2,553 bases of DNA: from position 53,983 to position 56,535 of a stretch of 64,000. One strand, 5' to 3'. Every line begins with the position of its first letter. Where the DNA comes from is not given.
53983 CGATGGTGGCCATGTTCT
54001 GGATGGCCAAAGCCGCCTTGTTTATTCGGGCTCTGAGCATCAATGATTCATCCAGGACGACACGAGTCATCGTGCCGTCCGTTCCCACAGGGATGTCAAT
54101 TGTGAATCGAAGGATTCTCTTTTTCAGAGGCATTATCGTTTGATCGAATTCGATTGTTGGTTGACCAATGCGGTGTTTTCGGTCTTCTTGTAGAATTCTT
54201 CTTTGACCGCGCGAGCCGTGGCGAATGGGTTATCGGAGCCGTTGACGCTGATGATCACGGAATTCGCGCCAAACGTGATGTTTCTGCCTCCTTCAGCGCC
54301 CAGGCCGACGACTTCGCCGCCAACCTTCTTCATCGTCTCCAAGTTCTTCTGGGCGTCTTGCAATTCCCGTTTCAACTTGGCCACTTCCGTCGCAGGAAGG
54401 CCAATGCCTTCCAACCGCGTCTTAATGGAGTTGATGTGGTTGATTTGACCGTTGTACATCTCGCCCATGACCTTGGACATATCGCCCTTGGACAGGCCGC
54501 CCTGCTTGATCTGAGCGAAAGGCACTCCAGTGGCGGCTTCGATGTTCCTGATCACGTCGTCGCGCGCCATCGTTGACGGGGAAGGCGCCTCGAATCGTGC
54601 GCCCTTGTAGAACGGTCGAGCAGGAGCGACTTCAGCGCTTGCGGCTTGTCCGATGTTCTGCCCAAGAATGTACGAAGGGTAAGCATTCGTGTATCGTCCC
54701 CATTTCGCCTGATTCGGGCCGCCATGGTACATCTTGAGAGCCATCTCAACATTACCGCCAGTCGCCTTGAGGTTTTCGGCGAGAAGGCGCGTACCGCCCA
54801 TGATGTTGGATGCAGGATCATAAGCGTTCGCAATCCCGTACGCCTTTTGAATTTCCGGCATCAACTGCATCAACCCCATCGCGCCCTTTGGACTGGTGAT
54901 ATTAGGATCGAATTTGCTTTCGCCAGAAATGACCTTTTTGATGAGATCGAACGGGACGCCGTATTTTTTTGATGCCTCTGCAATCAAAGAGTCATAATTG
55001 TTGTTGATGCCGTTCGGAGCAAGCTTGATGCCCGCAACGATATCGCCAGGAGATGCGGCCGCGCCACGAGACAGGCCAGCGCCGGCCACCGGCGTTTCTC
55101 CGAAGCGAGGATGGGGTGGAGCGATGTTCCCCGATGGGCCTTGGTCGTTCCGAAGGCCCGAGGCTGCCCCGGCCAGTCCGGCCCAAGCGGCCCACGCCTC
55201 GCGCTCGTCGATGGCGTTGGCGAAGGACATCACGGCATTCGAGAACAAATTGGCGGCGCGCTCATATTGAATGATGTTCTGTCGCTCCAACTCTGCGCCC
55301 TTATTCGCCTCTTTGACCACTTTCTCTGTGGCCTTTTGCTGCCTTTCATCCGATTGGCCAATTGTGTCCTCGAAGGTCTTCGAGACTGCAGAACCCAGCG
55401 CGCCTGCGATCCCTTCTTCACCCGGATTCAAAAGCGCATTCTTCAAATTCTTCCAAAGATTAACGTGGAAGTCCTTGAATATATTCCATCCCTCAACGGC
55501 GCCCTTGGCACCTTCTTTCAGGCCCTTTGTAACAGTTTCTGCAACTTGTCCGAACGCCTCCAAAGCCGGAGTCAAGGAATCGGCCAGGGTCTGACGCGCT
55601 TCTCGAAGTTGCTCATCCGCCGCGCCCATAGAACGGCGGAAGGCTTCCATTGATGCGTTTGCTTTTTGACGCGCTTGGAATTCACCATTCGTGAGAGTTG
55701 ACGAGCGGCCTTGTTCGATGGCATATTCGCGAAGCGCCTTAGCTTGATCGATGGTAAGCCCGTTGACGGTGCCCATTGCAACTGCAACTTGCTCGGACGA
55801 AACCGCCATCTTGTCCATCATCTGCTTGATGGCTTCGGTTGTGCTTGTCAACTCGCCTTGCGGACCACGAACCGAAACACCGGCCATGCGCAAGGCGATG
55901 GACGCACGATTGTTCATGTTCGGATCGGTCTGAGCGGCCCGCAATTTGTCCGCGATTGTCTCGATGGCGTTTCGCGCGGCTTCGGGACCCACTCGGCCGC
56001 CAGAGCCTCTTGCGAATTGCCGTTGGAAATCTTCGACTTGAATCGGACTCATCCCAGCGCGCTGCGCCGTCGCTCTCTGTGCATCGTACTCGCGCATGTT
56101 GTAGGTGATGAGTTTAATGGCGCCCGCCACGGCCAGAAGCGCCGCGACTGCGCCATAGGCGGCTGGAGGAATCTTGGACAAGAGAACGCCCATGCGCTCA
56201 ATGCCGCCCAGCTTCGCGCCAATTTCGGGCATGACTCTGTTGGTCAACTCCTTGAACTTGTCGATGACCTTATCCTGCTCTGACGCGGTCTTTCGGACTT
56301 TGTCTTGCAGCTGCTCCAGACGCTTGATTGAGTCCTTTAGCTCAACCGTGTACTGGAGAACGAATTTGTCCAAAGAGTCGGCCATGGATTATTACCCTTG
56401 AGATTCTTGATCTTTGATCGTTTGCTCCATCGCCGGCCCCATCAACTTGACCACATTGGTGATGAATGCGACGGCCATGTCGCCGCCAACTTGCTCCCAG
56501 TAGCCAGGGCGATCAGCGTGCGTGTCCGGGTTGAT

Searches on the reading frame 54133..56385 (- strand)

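Call 85: search_protein_families(library=phrogs, proteins=[window:54133-56385:-], max_evalue=0.00001)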
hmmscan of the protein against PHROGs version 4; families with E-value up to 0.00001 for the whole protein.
window:54133-56385:- (750 aa): 10 families
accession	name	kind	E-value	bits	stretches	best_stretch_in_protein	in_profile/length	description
phrog_2013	-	tail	3.2e-85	288.2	1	1-589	1-603/657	lytic tail protein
phrog_13449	-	other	1.4e-27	97.8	1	465-573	8-115/269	transglycosylase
phrog_342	-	head and packaging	2.8e-26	92.9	1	462-608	13-154/1235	internal virion protein with endolysin domain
phrog_669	-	lysis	5.1e-26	91.4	1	89-567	639-1030/1946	endolysin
phrog_14342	-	tail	1.7e-20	74.9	1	451-558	128-235/272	lytic tail fiber protein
phrog_12507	-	other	1.9e-16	61.8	1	463-561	9-109/260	transglycosylase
phrog_28504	-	tail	8.4e-13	48.9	1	449-559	218-329/597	lytic tail fiber protein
phrog_32437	-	unknown function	1.7e-10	42.2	1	463-564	71-177/205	-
phrog_21143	-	tail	2.9e-09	36.8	1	463-567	3-111/576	lytic tail fiber protein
phrog_28014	-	unknown function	1.2e-06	29.3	1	468-539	38-108/224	-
